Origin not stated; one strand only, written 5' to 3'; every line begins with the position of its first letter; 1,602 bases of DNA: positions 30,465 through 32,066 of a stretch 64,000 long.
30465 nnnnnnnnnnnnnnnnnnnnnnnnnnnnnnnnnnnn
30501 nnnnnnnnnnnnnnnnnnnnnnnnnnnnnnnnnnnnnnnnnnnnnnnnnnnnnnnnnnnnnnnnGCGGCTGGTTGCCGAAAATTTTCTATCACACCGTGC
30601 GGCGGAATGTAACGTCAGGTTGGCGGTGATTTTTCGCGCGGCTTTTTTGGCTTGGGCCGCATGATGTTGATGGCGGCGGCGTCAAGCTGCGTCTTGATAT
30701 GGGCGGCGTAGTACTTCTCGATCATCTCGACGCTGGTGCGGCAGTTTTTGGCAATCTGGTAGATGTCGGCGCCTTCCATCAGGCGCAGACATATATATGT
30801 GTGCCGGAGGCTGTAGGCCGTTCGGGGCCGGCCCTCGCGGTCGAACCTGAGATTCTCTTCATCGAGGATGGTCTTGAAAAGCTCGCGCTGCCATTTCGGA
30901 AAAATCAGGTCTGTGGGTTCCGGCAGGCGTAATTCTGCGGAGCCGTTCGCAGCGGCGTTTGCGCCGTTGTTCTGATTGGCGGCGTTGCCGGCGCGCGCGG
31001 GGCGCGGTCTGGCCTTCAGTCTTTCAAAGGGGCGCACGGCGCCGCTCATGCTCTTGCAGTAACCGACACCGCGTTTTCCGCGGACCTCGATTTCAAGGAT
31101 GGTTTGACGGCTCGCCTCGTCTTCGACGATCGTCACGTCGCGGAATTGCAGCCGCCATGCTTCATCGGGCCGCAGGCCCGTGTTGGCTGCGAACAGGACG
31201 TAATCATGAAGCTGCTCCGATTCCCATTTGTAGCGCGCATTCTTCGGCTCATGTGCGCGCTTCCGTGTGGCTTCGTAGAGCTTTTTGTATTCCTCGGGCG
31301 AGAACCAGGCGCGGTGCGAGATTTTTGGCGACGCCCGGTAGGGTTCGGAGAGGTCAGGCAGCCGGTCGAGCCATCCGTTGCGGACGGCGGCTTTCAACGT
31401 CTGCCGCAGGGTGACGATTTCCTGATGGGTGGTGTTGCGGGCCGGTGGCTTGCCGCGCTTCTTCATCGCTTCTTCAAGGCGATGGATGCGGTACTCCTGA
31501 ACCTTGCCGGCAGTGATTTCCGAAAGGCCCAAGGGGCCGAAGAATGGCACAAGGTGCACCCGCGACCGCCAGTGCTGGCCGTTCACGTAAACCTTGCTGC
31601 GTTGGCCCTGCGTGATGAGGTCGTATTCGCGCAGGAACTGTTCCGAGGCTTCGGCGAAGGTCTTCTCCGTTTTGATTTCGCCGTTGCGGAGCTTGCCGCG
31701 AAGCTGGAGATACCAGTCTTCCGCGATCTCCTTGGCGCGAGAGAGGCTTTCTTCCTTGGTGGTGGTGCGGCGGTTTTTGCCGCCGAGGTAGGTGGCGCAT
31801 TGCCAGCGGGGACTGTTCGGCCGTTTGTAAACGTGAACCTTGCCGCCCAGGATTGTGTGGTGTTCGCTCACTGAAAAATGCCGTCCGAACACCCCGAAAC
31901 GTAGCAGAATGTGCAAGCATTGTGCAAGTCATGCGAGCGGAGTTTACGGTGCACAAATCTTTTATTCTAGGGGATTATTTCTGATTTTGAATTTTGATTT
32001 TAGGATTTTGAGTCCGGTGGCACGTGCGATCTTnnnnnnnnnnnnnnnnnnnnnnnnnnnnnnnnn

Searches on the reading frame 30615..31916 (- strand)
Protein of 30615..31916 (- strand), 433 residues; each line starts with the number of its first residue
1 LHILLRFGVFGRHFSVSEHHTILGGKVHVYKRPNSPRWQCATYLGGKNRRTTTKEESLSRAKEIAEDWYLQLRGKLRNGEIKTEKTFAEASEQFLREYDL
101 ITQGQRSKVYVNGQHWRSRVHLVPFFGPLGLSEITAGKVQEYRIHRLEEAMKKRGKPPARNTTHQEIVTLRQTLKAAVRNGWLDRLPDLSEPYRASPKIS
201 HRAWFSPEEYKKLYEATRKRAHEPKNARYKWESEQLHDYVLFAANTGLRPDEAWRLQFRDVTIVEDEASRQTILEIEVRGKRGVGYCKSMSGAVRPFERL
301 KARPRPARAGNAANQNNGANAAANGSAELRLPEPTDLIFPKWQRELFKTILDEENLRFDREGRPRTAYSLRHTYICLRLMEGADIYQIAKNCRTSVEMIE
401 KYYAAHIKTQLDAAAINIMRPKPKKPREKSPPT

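Call 10: search_protein_families(library=pfam, proteins=[window:30615-31916:-], max_evalue=0.01)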
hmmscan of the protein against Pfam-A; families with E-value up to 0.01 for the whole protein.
window:30615-31916:- (433 aa): 1 family
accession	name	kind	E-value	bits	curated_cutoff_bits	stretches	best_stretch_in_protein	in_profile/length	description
PF13102.12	Phage_int_SAM_5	-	0.00019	22.2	22.3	1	116-186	25-91/98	Phage integrase SAM-like domain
